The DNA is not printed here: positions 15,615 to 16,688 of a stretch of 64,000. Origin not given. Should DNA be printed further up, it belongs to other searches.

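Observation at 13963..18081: NitT/TauT-type ABC importer with an embedded DeoD/Udp-family nucleoside phosphorylase, all translationally coupled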

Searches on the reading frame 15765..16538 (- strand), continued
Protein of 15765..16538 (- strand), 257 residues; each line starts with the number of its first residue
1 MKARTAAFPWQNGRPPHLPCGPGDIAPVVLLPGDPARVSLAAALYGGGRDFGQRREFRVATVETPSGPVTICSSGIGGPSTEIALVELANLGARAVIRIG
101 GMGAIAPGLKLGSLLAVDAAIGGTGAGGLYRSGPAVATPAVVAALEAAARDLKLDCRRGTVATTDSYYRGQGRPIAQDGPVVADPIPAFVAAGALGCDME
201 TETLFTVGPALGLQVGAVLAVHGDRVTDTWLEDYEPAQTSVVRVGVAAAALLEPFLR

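Call 39: search_protein_families(library=ncbifam, proteins=[L086:3584-5278:-, L086:5275-6210:-, L086:6210-7058:-, L086:7396-8280:+, L086:12558-13751:+, L081:15396-16421:-, L084:6048-7448:-, L084:15717-16466:+, L084:14532-15671:+, L086:971-2335:+], max_evalue=1e-10)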
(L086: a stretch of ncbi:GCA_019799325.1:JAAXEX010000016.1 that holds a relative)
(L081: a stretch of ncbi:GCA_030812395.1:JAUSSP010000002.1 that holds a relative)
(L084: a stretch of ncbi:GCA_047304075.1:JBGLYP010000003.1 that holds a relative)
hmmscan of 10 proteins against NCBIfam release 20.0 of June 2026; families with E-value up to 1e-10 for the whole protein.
L086:3584-5278:- (564 aa): 17 families
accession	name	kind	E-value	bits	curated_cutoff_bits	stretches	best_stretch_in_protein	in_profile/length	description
NF009527.0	PRK12891.1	subfamily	5.2e-117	391.4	461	1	17-430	9-424/426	Zn-dependent hydrolase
NF006771.0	PRK09290.1-5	subfamily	1.4e-105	353.2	399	1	21-425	11-408/413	allantoate amidohydrolase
TIGR01879.1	hydantase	subfamily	3.8e-77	259.9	204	1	34-423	19-398/401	hydantoinase/carbamoylase family amidase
NF058540.1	Ncarbamyl_ErtE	equivalog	1.9e-74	250.8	520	1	22-423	16-411/418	N-carbamyl-l-glutamate amidohydrolase ErtE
NF006775.0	PRK09290.2-5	equivalog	8.1e-73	245.5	479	1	16-426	12-413/419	allantoate amidohydrolase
NF006770.0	PRK09290.1-4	equivalog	2.9e-63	214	372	1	21-424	7-398/403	allantoate amidohydrolase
NF006768.0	PRK09290.1-1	equivalog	3.1e-61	207.5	532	1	29-423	19-404/411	allantoate deiminase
NF006769.0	PRK09290.1-3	subfamily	7.6e-61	206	452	1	25-423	21-408/417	allantoate amidohydrolase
NF010373.0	PRK13799.1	equivalog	6.6e-54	183.3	1087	1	41-425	209-585/591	unknown domain/N-carbamoyl-L-amino acid hydrolase fusion protein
NF009529.0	PRK12893.1-2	equivalog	3e-51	174.5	508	1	27-425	20-406/411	Zn-dependent hydrolase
TIGR03176.1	AllC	equivalog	4.8e-51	173.8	597.75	1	32-423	19-399/406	allantoate deiminase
NF009531.0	PRK12893.1-5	equivalog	1.5e-50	171.9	486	1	23-423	16-408/421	Zn-dependent hydrolase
NF006773.0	PRK09290.2-2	equivalog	4.2e-50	170.8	584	1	76-424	75-414/419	allantoate amidohydrolase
NF006772.0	PRK09290.2-1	subfamily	1.4e-44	152.6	424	1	10-425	9-414/430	allantoate amidohydrolase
NF009530.0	PRK12893.1-4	subfamily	6.2e-44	150.7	551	1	31-423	24-404/423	Zn-dependent hydrolase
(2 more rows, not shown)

L086:5275-6210:- (311 aa): 15 families
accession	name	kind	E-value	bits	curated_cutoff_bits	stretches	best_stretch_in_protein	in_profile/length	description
NF005574.0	PRK07259.1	equivalog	3.7e-99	331.5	269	1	2-298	3-302/304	dihydroorotate dehydrogenase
TIGR01037.2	pyrD_sub1_fam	subfamily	4.6e-88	295.2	270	1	4-297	1-298/300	dihydroorotate dehydrogenase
NF041011.1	dihydoor_dh_Arch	equivalog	1.3e-53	182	330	1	7-297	2-286/289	dihydroorotate dehydrogenase PyrD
NF002702.0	PRK02506.1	equivalog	1.7e-38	132.5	301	1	1-300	1-311/313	dihydroorotate oxidase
NF006183.0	PRK08318.1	equivalog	1.6e-34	119.5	335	1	1-297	1-318/422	NAD-dependent dihydropyrimidine dehydrogenase subunit PreA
NF005741.0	PRK07565.1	subfamily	3.2e-28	98.8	303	1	85-302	96-310/335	dihydroorotate dehydrogenase-like protein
NF003645.0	PRK05286.1-2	equivalog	1.1e-23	83.7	366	1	4-297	46-353/359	quinone-dependent dihydroorotate dehydrogenase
NF003652.0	PRK05286.2-5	equivalog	9.9e-23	80.9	267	1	43-291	91-352/353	quinone-dependent dihydroorotate dehydrogenase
NF003650.0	PRK05286.2-3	equivalog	9.4e-19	67.6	477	1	4-297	73-387/393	quinone-dependent dihydroorotate dehydrogenase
TIGR01036.1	pyrD_sub2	equivalog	1.1e-18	67.2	200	1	11-297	53-353/356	dihydroorotate dehydrogenase (quinone)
NF003651.0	PRK05286.2-4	equivalog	1.1e-18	67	448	1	4-297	62-374/377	quinone-dependent dihydroorotate dehydrogenase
NF003649.0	PRK05286.2-2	equivalog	3.5e-15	55.9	505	1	5-297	51-348/351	quinone-dependent dihydroorotate dehydrogenase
NF003648.0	PRK05286.2-1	equivalog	6e-15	55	433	1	13-298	60-355/360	quinone-dependent dihydroorotate dehydrogenase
NF003646.0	PRK05286.1-4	equivalog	5.6e-14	51.7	457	1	43-263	85-319/341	quinone-dependent dihydroorotate dehydrogenase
NF003644.0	PRK05286.1-1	equivalog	1.5e-12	47.2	418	1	10-264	51-320/336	quinone-dependent dihydroorotate dehydrogenase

L086:6210-7058:- (282 aa): 9 families
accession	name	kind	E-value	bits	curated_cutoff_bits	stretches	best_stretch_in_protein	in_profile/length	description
NF000797.0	PRK00054.1-2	equivalog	4.1e-33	114.8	270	1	49-279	38-263/267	dihydroorotate dehydrogenase electron transfer subunit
NF000799.0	PRK00054.1-4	equivalog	2.8e-32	111.8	314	1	43-281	23-256/258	dihydroorotate dehydrogenase electron transfer subunit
NF004862.0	PRK06222.1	subfamily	8.4e-32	110.8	220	1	31-281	6-248/281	sulfide/dihydroorotate dehydrogenase-like FAD/NAD-binding protein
NF000798.0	PRK00054.1-3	equivalog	2.7e-31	109.1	219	1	51-281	29-242/244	dihydroorotate dehydrogenase electron transfer subunit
NF000796.0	PRK00054.1-1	equivalog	7.7e-30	104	224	1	51-280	27-234/254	dihydroorotate dehydrogenase electron transfer subunit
NF009414.0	PRK12778.1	equivalog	1.7e-25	89.4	1103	1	40-281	15-248/752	bifunctional dihydroorotate dehydrogenase B NAD binding subunit/NADPH-dependent glutamate synthase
NF004470.0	PRK05802.1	equivalog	5.8e-17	61.7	313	1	23-263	64-310/330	sulfide/dihydroorotate dehydrogenase-like FAD/NAD-binding protein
NF009413.0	PRK12775.1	equivalog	5.1e-13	47.7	1895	1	44-280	19-247/1006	putative trifunctional 2-polyprenylphenol hydroxylase/glutamate synthase subunit beta/ferritin domain-containing protein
NF009415.0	PRK12779.1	equivalog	9.4e-12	43.6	1519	1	40-277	664-914/944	putative bifunctional glutamate synthase subunit beta/2-polyprenylphenol hydroxylase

L086:7396-8280:+ (294 aa): 0 families

L086:12558-13751:+ (397 aa): 3 families
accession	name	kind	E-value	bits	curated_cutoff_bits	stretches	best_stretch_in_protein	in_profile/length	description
NF003766.0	PRK05362.1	equivalog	3.1e-148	493.7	256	1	1-393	3-384/396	phosphopentomutase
TIGR01696.1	deoB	equivalog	5.1e-132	440.3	341.2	1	3-393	1-375/381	phosphopentomutase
NF009049.0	PRK12383.1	equivalog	8.3e-38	130.4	254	1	241-392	239-389/408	phosphopentomutase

L081:15396-16421:- (341 aa): 2 families
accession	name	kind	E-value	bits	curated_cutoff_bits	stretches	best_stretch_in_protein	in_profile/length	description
TIGR01728.1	SsuA_fam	subfamily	6.8e-17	61.6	163.5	1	41-263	10-229/290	aliphatic sulfonate ABC transporter substrate-binding protein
TIGR01729.1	taurine_ABC_bnd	equivalog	5e-11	42.6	304.25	1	60-266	26-229/300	taurine ABC transporter substrate-binding protein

L084:6048-7448:- (466 aa): 5 families
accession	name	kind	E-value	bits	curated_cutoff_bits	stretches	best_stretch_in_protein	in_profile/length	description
NF046027.1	PhglucPhmanMutPgmG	equivalog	9e-133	443.3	600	1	3-447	5-451/460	phosphoglucomutase/phosphomannomutase PgmG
TIGR03990.1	Arch_GlmM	equivalog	1.3e-97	327.5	439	1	6-445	2-443/444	phosphoglucosamine mutase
NF007088.0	PRK09542.1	equivalog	9.9e-82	275.3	618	1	5-448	9-455/456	phosphomannomutase/phosphoglucomutase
NF011943.0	PRK15414.1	subfamily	1.4e-55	189.2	801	1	7-435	6-442/456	phosphomannomutase CpsG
TIGR01455.1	glmM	equivalog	8.3e-49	166.5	447.55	1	8-447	1-441/442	phosphoglucosamine mutase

L084:15717-16466:+ (249 aa): 3 families
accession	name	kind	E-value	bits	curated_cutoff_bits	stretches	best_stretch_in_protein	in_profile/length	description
NF001273.0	PRK00230.1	equivalog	1e-65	221.4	193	1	12-245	3-230/233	orotidine-5'-phosphate decarboxylase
TIGR01740.1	pyrF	equivalog_domain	7.3e-45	153.3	92.3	1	16-240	1-215/216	orotidine-5'-phosphate decarboxylase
NF010386.0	PRK13813.1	equivalog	1.4e-37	129.4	208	1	12-245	3-214/216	orotidine 5'-phosphate decarboxylase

L084:14532-15671:+ (379 aa): 31 families (the best 25 are shown)
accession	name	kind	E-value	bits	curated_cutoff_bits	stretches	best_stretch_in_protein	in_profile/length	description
TIGR01892.1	AcOrn-deacetyl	equivalog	1.1e-50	172.7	297.7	1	9-373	3-363/365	acetylornithine deacetylase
NF005710.0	PRK07522.1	subfamily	1.8e-43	149.2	412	1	6-371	11-381/391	acetylornithine deacetylase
TIGR01910.1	DapE-ArgE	subfamily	1.1e-41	143.3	217.6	1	7-369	2-372/373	ArgE/DapE family deacylase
NF006402.0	PRK08651.1-5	equivalog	5e-40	137.6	369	1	33-372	23-361/369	succinyl-diaminopimelate desuccinylase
NF003474.0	PRK05111.1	equivalog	1.8e-38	132.5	460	1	5-373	8-375/383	acetylornithine deacetylase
NF006399.0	PRK08651.1-2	equivalog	7.8e-37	127.2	381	1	4-216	5-216/405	succinyl-diaminopimelate desuccinylase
NF006365.0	PRK08588.1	subfamily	1e-30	107.3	289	1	6-376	10-378/383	succinyl-diaminopimelate desuccinylase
NF009555.0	PRK13004.1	equivalog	4.3e-30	104.9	321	1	5-274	17-276/399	YgeY family selenium metabolism-linked hydrolase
TIGR03526.1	selenium_YgeY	hypoth_equivalog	4.3e-26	91.7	321.5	1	57-374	55-389/395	YgeY family selenium metabolism-linked hydrolase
NF006400.0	PRK08651.1-3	equivalog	1.8e-24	86.3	374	1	5-375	12-403/410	succinyl-diaminopimelate desuccinylase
NF003367.0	PRK04443.1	equivalog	4e-24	85.6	363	1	6-375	10-342/349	[LysW]-lysine hydrolase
NF001747.0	PRK00466.1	equivalog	4.5e-24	84.9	288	1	75-375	62-339/346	N-acetyl-lysine deacetylase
NF009557.0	PRK13009.1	equivalog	2.1e-23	83.1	284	1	6-376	6-372/377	succinyl-diaminopimelate desuccinylase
NF005913.0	PRK07906.1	subfamily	2.7e-23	82.3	382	1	5-155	17-168/442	hypothetical protein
TIGR01900.1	dapE-gram_pos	equivalog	3.5e-23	82.1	304.2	1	25-375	16-350/351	succinyl-diaminopimelate desuccinylase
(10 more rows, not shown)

L086:971-2335:+ (454 aa): 41 families (the best 25 are shown)
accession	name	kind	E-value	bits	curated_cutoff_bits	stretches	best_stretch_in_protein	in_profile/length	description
NF006915.0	PRK09406.1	equivalog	7.4e-158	526.2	730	1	2-451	3-455/457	NADP-dependent succinic semialdehyde dehydrogenase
NF010575.0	PRK13968.1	equivalog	7.3e-151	503.4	855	1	3-450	10-457/462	succinate-semialdehyde dehydrogenase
NF042989.1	AldDh_AldH_Clos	equivalog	1.6e-143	478.8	800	1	2-450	3-455/458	aldehyde dehydrogenase AldH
NF006916.0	PRK09407.1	equivalog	1.5e-107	360.4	521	1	6-452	40-492/526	succinic semialdehyde dehydrogenase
TIGR01780.1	SSADH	subfamily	9.5e-104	347.8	646.35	1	5-448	2-448/448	succinate-semialdehyde dehydrogenase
TIGR01804.1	BADH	equivalog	3.6e-103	345.6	668.6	1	4-448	17-467/467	betaine-aldehyde dehydrogenase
NF009725.0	PRK13252.1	equivalog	6.9e-102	341.4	593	1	3-452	25-479/488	betaine-aldehyde dehydrogenase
NF010000.0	PRK13473.1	subfamily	2.9e-96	323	615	1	5-452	22-472/475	aminobutyraldehyde dehydrogenase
NF040648.1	lactal_redase_Meth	equivalog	4.2e-96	322.8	650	1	5-453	16-463/463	lactaldehyde dehydrogenase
TIGR02299.1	HpaE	equivalog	1.1e-92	311.2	638.35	1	4-452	20-476/488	5-carboxymethyl-2-hydroxymuconate semialdehyde dehydrogenase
NF045736.1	PaDhStyDRhodo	equivalog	1.2e-91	307.7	800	1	4-452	22-477/479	phenylacetaldehyde dehydrogenase StyD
NF047626.1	SulfactDhSafD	equivalog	1.9e-88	297.5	700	1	5-452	6-454/454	sulfoacetaldehyde dehydrogenase SafD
NF042993.1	AlphKGSA_gudD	equivalog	9.6e-87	291.7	770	1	17-452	37-480/481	alpha-ketoglutaric semialdehyde dehydrogenase GucD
NF045735.1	PaDhStyDPseudo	equivalog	1.2e-86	291.3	850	1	5-452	23-481/483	phenylacetaldehyde dehydrogenase StyD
NF008415.0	PRK11241.1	equivalog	6.4e-86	288.9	828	1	25-451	51-479/482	NADP-dependent succinate-semialdehyde dehydrogenase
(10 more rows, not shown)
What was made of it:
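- The aldehyde dehydrogenase in L086 is of the succinate-semialdehyde type (call 39).
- Tried and rejected: The aldehyde dehydrogenase is of the succinate-semialdehyde type (call 39), so I dropped this.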

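Call 45: search_solved_structures(query=L017:3697-4983:+, max_evalue=1e-20, show_alignments=1)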
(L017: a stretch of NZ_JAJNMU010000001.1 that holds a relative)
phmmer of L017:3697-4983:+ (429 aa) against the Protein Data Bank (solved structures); distinct sequences matched with E-value up to 1e-20: 57.
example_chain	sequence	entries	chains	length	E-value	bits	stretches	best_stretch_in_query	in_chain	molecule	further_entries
3gri_A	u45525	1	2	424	1.6e-107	363.1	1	4-423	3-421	Dihydroorotase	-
3mpg_A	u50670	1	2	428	1.3e-106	360.2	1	1-423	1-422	Dihydroorotase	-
4yiw_A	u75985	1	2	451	1.5e-106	359.9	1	1-423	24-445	Dihydroorotase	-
3d6n_A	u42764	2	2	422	1.1e-104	353.8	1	1-423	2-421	Dihydroorotase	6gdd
6gde_A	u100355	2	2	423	1.1e-104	353.8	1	1-423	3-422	Dihydroorotase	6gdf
1xrf_A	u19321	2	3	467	1.6e-104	353.3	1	1-423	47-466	Dihydroorotase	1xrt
4bjh_A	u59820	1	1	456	8.8e-102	344.2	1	1-423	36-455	DIHYDROOROTASE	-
2z00_A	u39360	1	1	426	8.3e-90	304.8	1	3-424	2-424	Dihydroorotase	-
7uof_A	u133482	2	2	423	1.8e-51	178.5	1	4-424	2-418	Dihydroorotase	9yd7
3e74_A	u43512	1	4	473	1.2e-47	165.9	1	3-423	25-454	Allantoinase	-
8hfd_A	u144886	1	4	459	3.9e-47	164.2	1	3-423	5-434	Allantoinase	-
1gkr_A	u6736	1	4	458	4.1e-45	157.6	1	3-423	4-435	NON-ATP DEPENDENT L-SELECTIVE HYDANTOINASE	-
3hm7_A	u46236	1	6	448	2.3e-44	155.1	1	3-424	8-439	Allantoinase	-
4c6o_A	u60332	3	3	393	6.2e-42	147.1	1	210-423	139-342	CAD PROTEIN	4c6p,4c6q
6hg3_A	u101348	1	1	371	8.2e-42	146.7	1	210-423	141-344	CAD protein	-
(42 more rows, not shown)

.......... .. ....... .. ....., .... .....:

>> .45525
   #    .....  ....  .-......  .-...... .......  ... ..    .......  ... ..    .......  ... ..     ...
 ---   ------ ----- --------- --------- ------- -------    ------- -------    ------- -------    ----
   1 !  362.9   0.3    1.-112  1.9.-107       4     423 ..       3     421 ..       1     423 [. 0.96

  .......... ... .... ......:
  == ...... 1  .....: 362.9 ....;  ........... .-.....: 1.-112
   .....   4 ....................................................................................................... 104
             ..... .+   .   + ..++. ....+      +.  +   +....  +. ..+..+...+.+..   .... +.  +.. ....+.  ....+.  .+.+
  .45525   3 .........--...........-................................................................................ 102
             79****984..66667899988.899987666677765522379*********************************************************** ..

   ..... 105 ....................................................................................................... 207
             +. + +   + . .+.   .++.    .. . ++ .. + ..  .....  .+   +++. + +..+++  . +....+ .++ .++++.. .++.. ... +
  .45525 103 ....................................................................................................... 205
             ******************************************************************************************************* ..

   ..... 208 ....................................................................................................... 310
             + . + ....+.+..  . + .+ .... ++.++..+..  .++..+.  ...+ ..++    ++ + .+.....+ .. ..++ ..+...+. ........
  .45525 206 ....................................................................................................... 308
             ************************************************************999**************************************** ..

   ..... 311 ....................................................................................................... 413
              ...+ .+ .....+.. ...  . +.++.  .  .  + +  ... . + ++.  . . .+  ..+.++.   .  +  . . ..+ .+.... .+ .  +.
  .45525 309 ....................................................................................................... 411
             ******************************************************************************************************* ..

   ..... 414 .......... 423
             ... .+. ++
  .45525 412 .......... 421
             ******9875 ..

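Call 46: search_solved_structures(query=L086:5275-6207:-, max_evalue=1e-20, show_alignments=1)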
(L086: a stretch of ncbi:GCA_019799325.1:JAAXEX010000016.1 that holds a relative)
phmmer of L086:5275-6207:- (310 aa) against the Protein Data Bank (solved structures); distinct sequences matched with E-value up to 1e-20: 23.
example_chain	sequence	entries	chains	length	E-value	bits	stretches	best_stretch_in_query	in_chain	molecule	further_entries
5ue9_A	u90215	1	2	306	4.2e-68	233.1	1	3-297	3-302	Dihydroorotate dehydrogenase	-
5ksw_A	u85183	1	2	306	3.6e-67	230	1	3-297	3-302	Dihydroorotate dehydrogenase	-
1ep1_A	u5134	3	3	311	1.6e-65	224.6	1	3-297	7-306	DIHYDROOROTATE DEHYDROGENASE B (PYRD SUBUNIT)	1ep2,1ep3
3oix_A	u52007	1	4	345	8.6e-27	97.5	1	5-296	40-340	Putative dihydroorotate dehydrogenase; dihydroorotate oxidase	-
1jub_A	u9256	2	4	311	5.5e-26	94.9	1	9-296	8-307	dihydroorotate dehydrogenase A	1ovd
1dor_A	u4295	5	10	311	5.8e-26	94.8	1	9-296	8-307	DIHYDROOROTATE DEHYDROGENASE A | DIHYDROOROTATE DEHYDROGENASE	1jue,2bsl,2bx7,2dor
1jqv_A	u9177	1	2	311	5.8e-26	94.8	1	9-296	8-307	Dihydroorotate dehydrogenase A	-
1jqx_A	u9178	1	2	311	4e-25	92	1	9-296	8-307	dihydroorotate dehydrogenase A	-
1jrc_A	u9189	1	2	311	7.4e-25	91.2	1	9-296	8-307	dihydroorotate dehydrogenase A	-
1jrb_A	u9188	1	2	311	7.6e-25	91.1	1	9-296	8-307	dihydroorotate dehydrogenase A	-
1gt8_A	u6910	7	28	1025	7.9e-25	91.1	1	27-265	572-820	DIHYDROPYRIMIDINE DEHYDROGENASE | Dihydropyrimidine dehydrogenase [NADP(+)]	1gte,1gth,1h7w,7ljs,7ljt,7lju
4wzh_A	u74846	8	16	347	1.4e-24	90.2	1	9-300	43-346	Dihydroorotate dehydrogenase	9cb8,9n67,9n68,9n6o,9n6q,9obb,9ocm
3c3n_A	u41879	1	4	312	1.1e-23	87.3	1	12-298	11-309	Dihydroorotate dehydrogenase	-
1h7x_A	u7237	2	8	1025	1.5e-23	86.9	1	27-265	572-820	DIHYDROPYRIMIDINE DEHYDROGENASE | Dihydropyrimidine dehydrogenase [NADP(+)]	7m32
7m31_A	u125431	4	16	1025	2e-23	86.5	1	27-265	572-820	Dihydropyrimidine dehydrogenase [NADP(+)]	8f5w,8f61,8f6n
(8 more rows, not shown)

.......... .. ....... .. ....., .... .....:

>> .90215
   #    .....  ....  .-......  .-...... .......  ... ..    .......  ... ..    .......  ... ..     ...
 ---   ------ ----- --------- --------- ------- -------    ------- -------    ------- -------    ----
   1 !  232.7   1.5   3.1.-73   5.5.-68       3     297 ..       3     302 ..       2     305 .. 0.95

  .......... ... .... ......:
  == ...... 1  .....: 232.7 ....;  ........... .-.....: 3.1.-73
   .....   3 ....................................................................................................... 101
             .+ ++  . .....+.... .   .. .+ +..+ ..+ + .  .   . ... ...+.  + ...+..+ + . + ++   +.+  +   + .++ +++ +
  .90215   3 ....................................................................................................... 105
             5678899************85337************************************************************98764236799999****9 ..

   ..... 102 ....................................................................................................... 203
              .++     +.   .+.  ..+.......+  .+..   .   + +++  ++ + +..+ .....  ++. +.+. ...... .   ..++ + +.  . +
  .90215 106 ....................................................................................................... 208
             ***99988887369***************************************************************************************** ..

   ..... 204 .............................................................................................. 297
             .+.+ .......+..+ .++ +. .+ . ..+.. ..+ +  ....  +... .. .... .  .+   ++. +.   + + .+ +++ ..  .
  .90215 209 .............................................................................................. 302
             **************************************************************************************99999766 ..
